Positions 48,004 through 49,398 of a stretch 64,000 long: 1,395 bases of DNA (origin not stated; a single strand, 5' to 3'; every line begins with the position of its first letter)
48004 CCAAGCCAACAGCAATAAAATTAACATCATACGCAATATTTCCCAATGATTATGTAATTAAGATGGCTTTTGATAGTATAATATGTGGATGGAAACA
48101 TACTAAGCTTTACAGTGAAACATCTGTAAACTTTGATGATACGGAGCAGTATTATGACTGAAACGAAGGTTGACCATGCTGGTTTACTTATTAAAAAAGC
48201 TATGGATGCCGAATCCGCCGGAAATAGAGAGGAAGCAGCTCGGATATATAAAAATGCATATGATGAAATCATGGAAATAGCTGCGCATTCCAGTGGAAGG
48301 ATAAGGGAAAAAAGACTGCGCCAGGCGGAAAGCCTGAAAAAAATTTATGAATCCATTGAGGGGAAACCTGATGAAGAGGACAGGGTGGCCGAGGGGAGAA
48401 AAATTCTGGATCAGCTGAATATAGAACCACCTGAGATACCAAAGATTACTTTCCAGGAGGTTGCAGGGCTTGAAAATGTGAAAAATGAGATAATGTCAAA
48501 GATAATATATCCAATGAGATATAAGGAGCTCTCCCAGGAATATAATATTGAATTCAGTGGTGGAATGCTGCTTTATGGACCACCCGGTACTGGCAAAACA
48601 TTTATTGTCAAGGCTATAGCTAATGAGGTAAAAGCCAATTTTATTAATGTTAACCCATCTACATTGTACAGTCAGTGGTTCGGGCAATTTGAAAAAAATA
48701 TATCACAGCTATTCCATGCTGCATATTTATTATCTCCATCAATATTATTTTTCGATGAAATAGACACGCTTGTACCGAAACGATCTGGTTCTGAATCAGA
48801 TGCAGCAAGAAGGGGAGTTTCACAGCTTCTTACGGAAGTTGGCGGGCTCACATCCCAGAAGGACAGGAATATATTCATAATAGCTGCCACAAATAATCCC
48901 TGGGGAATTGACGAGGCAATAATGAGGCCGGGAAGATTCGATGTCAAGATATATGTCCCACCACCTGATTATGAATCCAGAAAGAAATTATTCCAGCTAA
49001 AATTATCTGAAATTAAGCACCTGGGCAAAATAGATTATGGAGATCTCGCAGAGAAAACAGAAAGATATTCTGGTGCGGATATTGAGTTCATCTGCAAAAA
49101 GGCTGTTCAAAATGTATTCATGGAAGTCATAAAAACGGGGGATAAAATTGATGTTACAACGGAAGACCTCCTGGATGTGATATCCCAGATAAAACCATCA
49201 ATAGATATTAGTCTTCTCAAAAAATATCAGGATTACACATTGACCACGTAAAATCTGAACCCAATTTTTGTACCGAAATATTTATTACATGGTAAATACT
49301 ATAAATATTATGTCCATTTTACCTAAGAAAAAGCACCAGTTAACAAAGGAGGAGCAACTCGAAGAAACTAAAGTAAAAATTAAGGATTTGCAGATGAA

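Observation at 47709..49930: Three-gene operon: unknown protein, MIT-AAA+ (Vps4/CdvC-like) ATPase, and a coiled-coil ESCRT-III-like protein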

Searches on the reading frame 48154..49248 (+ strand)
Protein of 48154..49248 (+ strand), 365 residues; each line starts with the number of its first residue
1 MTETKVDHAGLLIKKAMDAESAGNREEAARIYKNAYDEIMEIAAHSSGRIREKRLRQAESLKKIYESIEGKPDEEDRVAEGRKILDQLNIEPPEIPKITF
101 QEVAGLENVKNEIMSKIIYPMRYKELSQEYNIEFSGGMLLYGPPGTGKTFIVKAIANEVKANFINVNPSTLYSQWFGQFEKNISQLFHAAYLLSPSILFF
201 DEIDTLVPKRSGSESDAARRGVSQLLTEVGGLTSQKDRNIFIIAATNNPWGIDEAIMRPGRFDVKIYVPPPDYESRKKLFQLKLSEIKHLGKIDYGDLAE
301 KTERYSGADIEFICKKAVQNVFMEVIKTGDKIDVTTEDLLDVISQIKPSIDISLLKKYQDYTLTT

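Call 3: search_protein_families(library=pfam, proteins=[window:48154-49248:+], max_evalue=1)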
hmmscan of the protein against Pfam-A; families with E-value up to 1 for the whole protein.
window:48154-49248:+ (365 aa): 43 families (the best 25 are shown)
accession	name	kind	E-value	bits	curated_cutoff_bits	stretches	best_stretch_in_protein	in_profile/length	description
PF00004.35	AAA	-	7.4e-41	140.1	21.2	1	138-269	1-130/131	ATPase family associated with various cellular activities (AAA)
PF17862.7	AAA_lid_3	-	1.9e-08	34.1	27.2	1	293-331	2-40/45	AAA+ lid domain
PF13191.12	AAA_16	-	2.7e-06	28.4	32.6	1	136-237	25-131/167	AAA ATPase domain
PF07728.20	AAA_5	-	1.5e-05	25.5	22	1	138-207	2-79/139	AAA domain (dynein-related subfamily)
PF04212.24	MIT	-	1.6e-05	25.3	30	1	7-56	2-52/66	MIT (microtubule interacting and transport) domain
PF13173.12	AAA_14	-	0.00014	22.3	27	1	138-205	5-73/129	AAA domain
PF05496.18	RuvB_N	-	0.00024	21.3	27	1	137-206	35-96/159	Holliday junction DNA helicase RuvB P-loop domain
PF13401.12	AAA_22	-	0.00094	19.9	27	1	138-169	8-42/130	AAA domain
PF07724.20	AAA_2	-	0.0011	19.4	27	1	138-247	6-124/166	AAA domain (Cdc48 subfamily)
PF07726.17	AAA_3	-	0.0011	19.2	27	1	138-250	2-113/131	ATPase family associated with various cellular activities (AAA)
PF00910.28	RNA_helicase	-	0.0018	19.2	21.5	1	139-203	2-58/105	RNA helicase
PF24883.2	NPHP3_N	-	0.0026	18.4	24.8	1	138-242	25-128/164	Nephrocystin 3, N-terminal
PF06068.19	TIP49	-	0.0031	17.2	23.8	1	137-180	52-97/347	TIP49 P-loop domain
PF12775.13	AAA_7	-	0.0038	17.2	25.8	1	132-165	30-64/181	P-loop containing dynein motor region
PF05673.19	DUF815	-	0.0062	16.2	23.8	1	134-164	52-82/249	Protein of unknown function (DUF815)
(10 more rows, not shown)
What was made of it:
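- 48154..49251 (+): g2: Vps4-like ATPase. MIT domain about residues 1-78 (48154-48387), linker, one AAA+ cassette (Pfam 138-269), lid and C-terminal helix. Pfam gives AAA 7e-41, AAA_lid_3, and MIT at 25.3 bits (call 3).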

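Call 5: search_solved_structures(query=window:48154-49248:+, max_evalue=1e-20, show_alignments=1)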
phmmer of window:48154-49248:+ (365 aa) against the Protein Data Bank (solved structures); distinct sequences matched with E-value up to 1e-20: 265 (the best 60 are shown).
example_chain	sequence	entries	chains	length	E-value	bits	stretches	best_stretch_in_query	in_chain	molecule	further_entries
5vc7_A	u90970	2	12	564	4.3e-102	345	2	93-361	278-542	VCP-like ATPase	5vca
5g4f_A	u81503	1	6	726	9.8e-102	343.8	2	92-360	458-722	VCP-LIKE ATPASE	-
5g4g_A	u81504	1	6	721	9.9e-102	343.8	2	92-360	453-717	VCP-LIKE ATPASE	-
6chs_H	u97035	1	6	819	8.1e-101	340.8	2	93-326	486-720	Putative cell division control protein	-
9m4n_A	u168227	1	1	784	1.5e-100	340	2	91-328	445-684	Cell division control protein 48 homolog A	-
9m3v_A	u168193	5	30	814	1.7e-100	339.8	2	91-328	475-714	Cell division control protein 48 homolog A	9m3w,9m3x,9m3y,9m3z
5c18_A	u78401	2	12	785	5.8e-99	334.7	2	93-362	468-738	Transitional endoplasmic reticulum ATPase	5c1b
7rlb_A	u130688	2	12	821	1.5e-98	333.4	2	93-327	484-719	Transitional endoplasmic reticulum ATPase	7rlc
7lmy_A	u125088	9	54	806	3.6e-98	332.1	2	93-327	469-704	Transitional endoplasmic reticulum ATPase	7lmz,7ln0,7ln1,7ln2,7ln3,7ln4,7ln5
1r7r_A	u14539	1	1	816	7.2e-98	331.1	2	93-327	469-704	Transitional endoplasmic reticulum ATPase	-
7rlj_A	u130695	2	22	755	7.2e-98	331.1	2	93-327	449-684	Transitional endoplasmic reticulum ATPase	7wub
8yka_A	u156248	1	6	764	7.6e-98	331.1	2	93-327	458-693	Transitional endoplasmic reticulum ATPase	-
7rl9_A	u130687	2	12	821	8.2e-98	330.9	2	93-327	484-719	Transitional endoplasmic reticulum ATPase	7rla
7y4w_A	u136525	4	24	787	8.5e-98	330.9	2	93-327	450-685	Transitional endoplasmic reticulum ATPase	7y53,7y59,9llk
7wub_C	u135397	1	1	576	8.9e-98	330.8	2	93-328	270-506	Transitional endoplasmic reticulum ATPase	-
4lcb_A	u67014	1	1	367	2.2e-56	194.7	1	16-362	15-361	Cell division protein CdvC, Vps4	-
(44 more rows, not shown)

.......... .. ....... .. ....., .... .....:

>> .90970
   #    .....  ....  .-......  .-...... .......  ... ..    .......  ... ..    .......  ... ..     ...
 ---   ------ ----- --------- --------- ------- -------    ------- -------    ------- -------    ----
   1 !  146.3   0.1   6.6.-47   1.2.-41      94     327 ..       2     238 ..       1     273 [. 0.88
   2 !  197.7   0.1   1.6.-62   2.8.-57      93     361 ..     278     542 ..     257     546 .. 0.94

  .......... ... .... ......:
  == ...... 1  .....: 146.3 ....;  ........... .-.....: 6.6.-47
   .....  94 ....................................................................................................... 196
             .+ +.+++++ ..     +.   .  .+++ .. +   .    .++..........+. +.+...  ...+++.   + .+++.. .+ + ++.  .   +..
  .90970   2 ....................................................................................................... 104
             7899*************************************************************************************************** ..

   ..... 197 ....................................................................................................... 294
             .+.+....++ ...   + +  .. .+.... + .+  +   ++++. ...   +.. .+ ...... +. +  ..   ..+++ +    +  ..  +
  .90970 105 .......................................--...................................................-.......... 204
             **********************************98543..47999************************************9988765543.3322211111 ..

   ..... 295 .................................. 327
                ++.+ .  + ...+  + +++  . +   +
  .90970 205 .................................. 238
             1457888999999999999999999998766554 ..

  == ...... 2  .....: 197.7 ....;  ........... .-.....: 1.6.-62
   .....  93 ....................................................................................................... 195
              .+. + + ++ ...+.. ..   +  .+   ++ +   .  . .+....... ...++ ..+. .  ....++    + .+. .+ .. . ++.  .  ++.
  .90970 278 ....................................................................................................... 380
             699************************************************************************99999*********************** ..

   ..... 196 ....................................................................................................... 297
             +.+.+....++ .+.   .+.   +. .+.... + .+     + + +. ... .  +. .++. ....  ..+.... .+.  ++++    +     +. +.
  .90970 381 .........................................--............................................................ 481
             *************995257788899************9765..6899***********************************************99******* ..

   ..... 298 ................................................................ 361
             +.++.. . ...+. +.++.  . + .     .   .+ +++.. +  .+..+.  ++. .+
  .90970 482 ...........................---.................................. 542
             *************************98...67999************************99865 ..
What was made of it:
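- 48154..49251 (+): PDB 4lcb (CdvC/Vps4) aligns over residues 16-362 (call 5).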

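Call 8: search_protein_families(library=ncbifam, proteins=[window:48154-49248:+], max_evalue=1)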
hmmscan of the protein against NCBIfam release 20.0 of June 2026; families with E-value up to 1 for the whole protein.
window:48154-49248:+ (365 aa): 49 families (the best 25 are shown)
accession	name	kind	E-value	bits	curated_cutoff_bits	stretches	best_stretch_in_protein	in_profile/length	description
NF041006.2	cell_div_CdvC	equivalog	1.3e-65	221.8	650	1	14-362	16-365/370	cell division protein CdvC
TIGR01243.1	CDC48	subfamily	3.7e-65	220.6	802.65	1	94-357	446-721/733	CDC48 family AAA ATPase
NF003069.1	PRK03992.1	subfamily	5.7e-59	200.2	500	1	93-347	123-373/379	proteasome-activating nucleotidase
TIGR01242.2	TIGR01242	subfamily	1e-54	185.9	500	1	90-347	103-356/362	proteasome-activating nucleotidase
NF047747.1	PrtsmActNtasePan2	equivalog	4.3e-50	171.1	700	1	92-346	142-392/397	proteasome-activating nucleotidase Pan2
NF047748.1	PrtsmActNtasePan1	equivalog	7.7e-50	170.1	750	1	94-347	141-390/405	proteasome-activating nucleotidase Pan1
TIGR01241.2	FtsH_fam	equivalog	1.8e-45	155.8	600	1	95-317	156-378/598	ATP-dependent zinc metalloprotease FtsH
TIGR03689.1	pup_AAA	equivalog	2.8e-39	135.2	504.75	1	94-325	175-414/512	proteasome ATPase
NF042959.1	IteA_antiphage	equivalog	9.9e-35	120.4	510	1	106-331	96-314/367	anti-phage ATPase IteA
NF008004.0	PRK10733.1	equivalog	2e-32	112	1008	1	97-317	148-368/644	ATP-dependent zinc metalloprotease FtsH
TIGR03922.1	T7SS_EccA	equivalog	5.6e-11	41.7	466.65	1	101-245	276-423/557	type VII secretion AAA-ATPase EccA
NF003229.0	PRK04195.1-5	equivalog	9.6e-10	37.7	280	1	99-214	15-118/413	replication factor C large subunit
NF005992.0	PRK08116.1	subfamily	4.4e-07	29.3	189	1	115-166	99-145/269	hypothetical protein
NF009881.0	PRK13341.1-2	equivalog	2.5e-06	25.7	651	1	138-167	55-84/736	AAA family ATPase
NF003745.1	PRK05342.1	equivalog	5.6e-06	25.5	359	1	84-211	55-191/418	ATP-dependent Clp protease ATP-binding subunit ClpX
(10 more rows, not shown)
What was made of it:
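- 48154..49251 (+): The best full-length model in NCBIfam is CdvC, at 221.8 bits over residues 14-362 (call 8).
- Closest known: CdvABC cell-division system of Sulfolobales and other TACK archaea. Same: CdvC is the best full-length model for g2 (calls 5, 8).
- The AAA cassette of g2 scores as high against VAT and p97 D2 as against CdvC (calls 5, 8).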

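Call 18: find_related_loci(query=window:48154-49248:+, collection=genome_contigs, flank=6000)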
Query window:48154-49248:+ (365 aa) in genome_contigs; peptide patterns used: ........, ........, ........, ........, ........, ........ (x = any residue, [..] = any of these).
600 stretches matched a pattern (row limit reached: there are more); 535 encode a relative of the query (tblastn E <= 1e-3); the best 80 are kept; 80 distinct loci.
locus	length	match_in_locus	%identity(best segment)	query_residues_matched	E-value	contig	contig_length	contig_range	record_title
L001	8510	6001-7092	85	1-364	0e+0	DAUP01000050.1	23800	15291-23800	MAG TPA_asm: Ferroplasmaceae archaeon UBA567 UBA567_contig_1058, whole genome shotgun sequence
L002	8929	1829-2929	61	2-362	5e-152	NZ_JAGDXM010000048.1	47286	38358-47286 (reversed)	MAG: Thermoplasma sp. isolate KMA_Bin19 NODE_204_length_47286_cov_4.376617, whole genome shotgun sequence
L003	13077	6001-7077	72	4-362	4e-175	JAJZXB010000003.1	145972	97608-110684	MAG: Thermoplasmata archaeon isolate TL1-3.bin39 NODE_28_length_145972_cov_68.500573, whole genome shotgun sequence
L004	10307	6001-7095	44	1-363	7e-100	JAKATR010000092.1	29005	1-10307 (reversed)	MAG: Thermoplasmata archaeon isolate YP3.bin100 NODE_1922_length_29005_cov_10.8588, whole genome shotgun sequence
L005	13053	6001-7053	46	12-358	6e-100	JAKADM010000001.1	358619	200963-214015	MAG: Thermoplasmata archaeon isolate WH5.bin20 NODE_1_length_358619_cov_3.589422, whole genome shotgun sequence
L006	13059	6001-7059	78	12-364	0e+0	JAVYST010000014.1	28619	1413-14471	MAG: Ferroplasma sp. isolate DRTY-19_202007_bins_10 DRTY-19_202007_bins_10_scaffold_14, whole genome shotgun sequence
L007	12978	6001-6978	50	51-362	5e-94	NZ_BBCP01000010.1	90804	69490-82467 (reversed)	Thermogymnomonas acidicola JCM 13583, whole genome shotgun sequence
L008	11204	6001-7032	41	13-361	6e-81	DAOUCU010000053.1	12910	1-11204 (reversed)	MAG TPA_asm: Dehalococcoidia bacterium isolate H85_867 75023, whole genome shotgun sequence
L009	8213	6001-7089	37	6-362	5e-76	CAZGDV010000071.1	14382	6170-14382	MAG TPA_asm: uncultured Dehalococcoidia bacterium isolate binchicken_co334_68 genome assembly, contig: NODE_7392_length_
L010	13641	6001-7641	44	85-359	8e-71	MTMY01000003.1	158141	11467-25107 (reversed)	MAG: Archaeoglobus sp. JdFR-37 JGI24020J35080_1000040, whole genome shotgun sequence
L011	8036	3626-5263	42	89-359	4e-68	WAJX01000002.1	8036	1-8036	MAG: Ferroglobus sp. isolate S009_18_esom k151_101018, whole genome shotgun sequence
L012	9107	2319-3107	44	96-361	1e-66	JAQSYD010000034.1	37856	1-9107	MAG: Clostridia bacterium isolate L_E1_T20_A_bin.75 scaffold_3730, whole genome shotgun sequence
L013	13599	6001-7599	41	97-363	6e-65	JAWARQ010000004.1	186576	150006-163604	MAG: Sulfolobaceae archaeon isolate ZMQL_201912_bins_5 ZMQL_201912_bins_5_scaffold_4, whole genome shotgun sequence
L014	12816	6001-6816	42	66-340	9e-65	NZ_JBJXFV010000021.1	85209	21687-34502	MAG: Prosthecobacter sp. isolate F1F2.bin.412 k127_4118571, whole genome shotgun sequence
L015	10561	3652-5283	40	97-363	2e-64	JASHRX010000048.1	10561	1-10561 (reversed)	MAG: Candidatus Micrarchaeota archaeon isolate JOPF112 JOPF_NEAR_contig_966202, whole genome shotgun sequence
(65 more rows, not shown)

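Call 27: search_protein_families(library=pfam, proteins=[L006:7140-7739:+, L003:7143-7748:+, L002:7991-8635:-, L007:4273-4890:-, L008:5331-5921:+, L009:5348-5989:+, L004:5171-6001:+, L005:5150-5974:+, L004:7858-8451:+], max_evalue=0.1)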
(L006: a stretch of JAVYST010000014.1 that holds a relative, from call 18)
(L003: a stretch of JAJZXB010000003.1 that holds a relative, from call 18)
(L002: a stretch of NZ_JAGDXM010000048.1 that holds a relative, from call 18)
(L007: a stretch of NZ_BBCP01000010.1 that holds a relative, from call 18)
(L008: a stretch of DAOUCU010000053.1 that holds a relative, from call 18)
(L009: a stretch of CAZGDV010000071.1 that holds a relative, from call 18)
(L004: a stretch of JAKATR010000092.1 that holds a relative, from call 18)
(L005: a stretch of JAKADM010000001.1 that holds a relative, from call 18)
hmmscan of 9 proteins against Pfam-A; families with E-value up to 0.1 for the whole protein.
L006:7140-7739:+ (200 aa): 2 families
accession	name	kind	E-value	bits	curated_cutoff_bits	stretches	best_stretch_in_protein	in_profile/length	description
PF21652.2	YDR124W_N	-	0.018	15.4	27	0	156-198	22-64/67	YDR124W, N-terminal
PF15112.11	DUF4559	-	0.073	13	27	0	114-159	162-207/305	Domain of unknown function (DUF4559)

L003:7143-7748:+ (202 aa): 2 families
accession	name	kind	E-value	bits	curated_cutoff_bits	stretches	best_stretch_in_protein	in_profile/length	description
PF03357.26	Snf7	-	6.3e-07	29.6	27.3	1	18-179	3-161/171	Snf7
PF03469.19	XH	-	0.034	14.6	22.2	0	172-198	51-77/131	XH domain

L002:7991-8635:- (215 aa): 4 families
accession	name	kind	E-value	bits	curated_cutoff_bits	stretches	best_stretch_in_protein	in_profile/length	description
PF03357.26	Snf7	-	1.8e-09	37.9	27.3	1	20-177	3-155/171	Snf7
PF13680.12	DUF4152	-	0.0074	16.2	27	1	56-117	65-125/225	Protein of unknown function (DUF4152)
PF05929.16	Phage_GPO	-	0.025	14.6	33.6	1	78-194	150-267/268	Phage capsid scaffolding protein (GPO) serine peptidase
PF10076.14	Phage_Mu_Gp48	-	0.094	13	37.4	0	93-175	20-101/150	Bacteriophage Mu-like, Gp48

L007:4273-4890:- (206 aa): 2 families
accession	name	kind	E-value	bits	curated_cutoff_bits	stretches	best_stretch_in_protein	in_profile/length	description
PF03357.26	Snf7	-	1.4e-11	44.8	27.3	1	19-157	4-142/171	Snf7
PF12024.13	DUF3512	-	0.011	16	23.4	0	92-150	111-170/186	Domain of unknown function (DUF3512)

L008:5331-5921:+ (197 aa): 0 families

L009:5348-5989:+ (214 aa): 2 families
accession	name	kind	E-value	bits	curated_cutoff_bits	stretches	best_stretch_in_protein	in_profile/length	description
PF03357.26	Snf7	-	1.1e-07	32.1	27.3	1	32-181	4-150/171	Snf7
PF09021.16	HutP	-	0.026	15.2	25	1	94-158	23-85/128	HutP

L004:5171-6001:+ (277 aa): 0 families

L005:5150-5974:+ (275 aa): 0 families

L004:7858-8451:+ (198 aa): 0 families
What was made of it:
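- On ESCRT-III / Snf7 (Pfam PF03357): Orthologues L003, L002 and L007 score 29.6, 37.9 and 44.8 bits against a gathering score of 27.3 (call 27).
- Closest known: PspA/Vipp1. Different: The g3 orthologues match Snf7, not PspA (call 27).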

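Call 52: search_protein_families(library=pfam, proteins=[L004:5171-6001:+, L004:7504-7821:+, L004:9657-10292:+, L008:4595-5317:+, L008:2676-3266:+, L008:7111-8616:+, L009:7139-7993:+], max_evalue=0.01)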
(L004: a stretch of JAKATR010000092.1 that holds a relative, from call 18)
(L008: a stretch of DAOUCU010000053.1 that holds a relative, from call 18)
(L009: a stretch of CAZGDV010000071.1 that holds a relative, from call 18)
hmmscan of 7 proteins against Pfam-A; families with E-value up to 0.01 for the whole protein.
L004:5171-6001:+ (277 aa): 0 families

L004:7504-7821:+ (106 aa): 0 families

L004:9657-10292:+ (212 aa): 0 families

L008:4595-5317:+ (241 aa): 3 families
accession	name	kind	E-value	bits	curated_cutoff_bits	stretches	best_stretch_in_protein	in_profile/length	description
PF13672.11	PP2C_2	-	2.3e-16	60.4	24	1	16-201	11-182/209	Protein phosphatase 2C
PF00481.26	PP2C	-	1.7e-13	51.3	20.3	2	29-137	34-141/255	Protein phosphatase 2C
PF07228.17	SpoIIE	-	0.0017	18.8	25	1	165-238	104-190/192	Stage II sporulation protein E (SpoIIE)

L008:2676-3266:+ (197 aa): 1 family
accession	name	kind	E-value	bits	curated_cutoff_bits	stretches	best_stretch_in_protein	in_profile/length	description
PF25710.1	CrAss_Ring_3_4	-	0.0066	16.1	27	1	41-109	45-114/230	Phage tail ring protein 3/4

L008:7111-8616:+ (502 aa): 11 families
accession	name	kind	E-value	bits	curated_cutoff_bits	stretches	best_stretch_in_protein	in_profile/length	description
PF13646.12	HEAT_2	-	1.1e-42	144.7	27.7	4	144-227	3-87/88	HEAT repeats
PF02985.28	HEAT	-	1.3e-15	56.5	23.5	1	173-200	1-28/31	HEAT repeat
PF03130.22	HEAT_PBS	-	2.8e-10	40.1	20.9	2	219-244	1-26/27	PBS lyase HEAT-like repeat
PF12717.13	Cnd1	-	1e-05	26.1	26.4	0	207-230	25-48/162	non-SMC mitotic condensation complex subunit 1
PF13248.11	Zn_ribbon_3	-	0.0005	19.9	27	0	474-484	16-26/26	zinc-ribbon domain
PF24460.1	DUF7575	-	0.0015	18.3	28.5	1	476-500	5-27/28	Domain of unknown function (DUF7575)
PF01602.26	Adaptin_N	-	0.0016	17.6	37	0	240-286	85-135/524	Adaptin N terminal region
PF24714.1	TOR1L1_N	-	0.0054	16.5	43.3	0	78-200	129-239/281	TORTIFOLIA1 N-terminal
PF12773.13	DZR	-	0.008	16.8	27.3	0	473-499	11-33/45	Double zinc ribbon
PF13513.12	HEAT_EZ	-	0.0083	17.1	27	1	156-199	2-55/55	HEAT-like repeat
PF13240.11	Zn_Ribbon_1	-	0.0084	16.3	25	0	477-484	2-9/23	zinc-ribbon domain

L009:7139-7993:+ (285 aa): 2 families
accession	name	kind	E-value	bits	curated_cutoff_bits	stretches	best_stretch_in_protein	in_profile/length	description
PF05961.16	Chordopox_A13L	-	0.0024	18.5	24.1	1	214-254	5-43/69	Chordopoxvirus A13L protein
PF04977.20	DivIC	-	0.0027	17.9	28.9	1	216-276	1-60/80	Septum formation initiator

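Call 69: search_solved_structures(query=L004:5171-6001:+, max_evalue=1)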
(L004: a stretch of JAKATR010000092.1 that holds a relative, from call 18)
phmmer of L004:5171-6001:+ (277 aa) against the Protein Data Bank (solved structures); distinct sequences matched with E-value up to 1: 0.

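Call 76: search_protein_families(library=pfam, proteins=[L008:8662-10269:+, L008:10721-11203:+, L009:1310-3286:+, L009:3252-3929:-, L008:10319-10675:+], max_evalue=1)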
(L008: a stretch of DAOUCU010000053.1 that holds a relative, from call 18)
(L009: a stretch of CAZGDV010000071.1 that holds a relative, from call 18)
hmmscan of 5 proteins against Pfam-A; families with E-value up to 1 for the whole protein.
L008:8662-10269:+ (536 aa): 11 families
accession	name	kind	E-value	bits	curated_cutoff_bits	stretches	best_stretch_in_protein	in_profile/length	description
PF13240.11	Zn_Ribbon_1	-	2.2e-07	30.9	25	1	512-534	1-23/23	zinc-ribbon domain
PF13248.11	Zn_ribbon_3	-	7.9e-07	28.8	27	1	512-533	4-25/26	zinc-ribbon domain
PF12773.13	DZR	-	4.3e-05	24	27.3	1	511-531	25-45/45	Double zinc ribbon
PF17032.10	Zn_ribbon_15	-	0.004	18.4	28.9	1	507-531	49-73/73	zinc-ribbon family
PF14803.11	Zn_ribbon_Nudix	-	0.054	13.9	25.6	1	525-535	1-11/34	Nudix N-terminal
PF24460.1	DUF7575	-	0.056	13.3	28.5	1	511-534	4-27/28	Domain of unknown function (DUF7575)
PF09297.16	Zn_ribbon_NUD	-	0.16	12.2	24.8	1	525-536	4-15/32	NADH pyrophosphatase zinc ribbon domain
PF07282.18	Cas12f1-like_TNB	-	0.24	12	26.3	1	497-531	18-47/60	Cas12f1-like, TNB domain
PF24463.1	DUF7577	-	0.29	11.2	28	1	513-532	5-24/27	Domain of unknown function (DUF7577)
PF01145.31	Band_7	-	0.62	10.5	23.6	1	31-283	2-166/176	SPFH domain / Band 7 family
PF01258.23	zf-dskA_traR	-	0.63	10.5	24.9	0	512-520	5-13/36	Prokaryotic dksA/traR C4-type zinc finger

L008:10721-11203:+ (161 aa): 1 family
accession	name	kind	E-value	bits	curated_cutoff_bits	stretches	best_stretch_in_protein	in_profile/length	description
PF18998.6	Flg_new_2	-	6.9e-11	42.4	23.6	1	120-161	3-43/73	Divergent InlB B-repeat domain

L009:1310-3286:+ (659 aa): 5 families
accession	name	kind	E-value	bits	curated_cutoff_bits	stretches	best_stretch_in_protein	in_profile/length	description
PF19121.6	DUF5805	-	0.023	15.5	28.5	1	595-644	9-59/67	Family of unknown function (DUF5805)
PF17675.6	APG6_N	-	0.046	14.6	45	1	297-390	26-123/132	Apg6 coiled-coil region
PF18947.5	HAMP_2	-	0.091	13.2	24.3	1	143-173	27-56/67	HAMP domain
PF04799.18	Fzo_mitofusin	-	0.72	9.7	27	0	181-276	65-152/161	fzo-like conserved region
PF10046.14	BLOC1_2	-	0.75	10.6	33.4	0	335-391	14-70/96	Biogenesis of lysosome-related organelles complex-1 subunit 2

L009:3252-3929:- (225 aa): 0 families

L008:10319-10675:+ (119 aa): 0 families

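Call 80: search_protein_families(library=padloc, proteins=[window:48154-49248:+], max_evalue=0.001)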
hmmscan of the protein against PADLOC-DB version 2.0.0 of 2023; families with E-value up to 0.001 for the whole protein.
window:48154-49248:+ (365 aa): 8 families
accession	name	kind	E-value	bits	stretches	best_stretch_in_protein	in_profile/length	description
PDLC02196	IetA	-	3e-38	130.2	1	88-336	76-316/374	-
PDLC04232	IetA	-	9.4e-31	105.4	1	55-327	39-302/330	-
PDLC02195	IetA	-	1.6e-27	94.9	1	109-333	111-328/395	-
PDLC00915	TRIP13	-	3.8e-22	77.1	1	100-347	28-292/302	TRIP13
PDLC04231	IetA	-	3.6e-14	51.2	1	137-272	119-248/262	-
PDLC00914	TRIP13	-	1.7e-11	42.1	1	139-351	75-297/302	TRIP13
PDLC03838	DolB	-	3.7e-05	21.2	1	62-165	100-196/375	-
PDLC04140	mad8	-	6.3e-05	20.6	1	131-242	21-83/314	mads_8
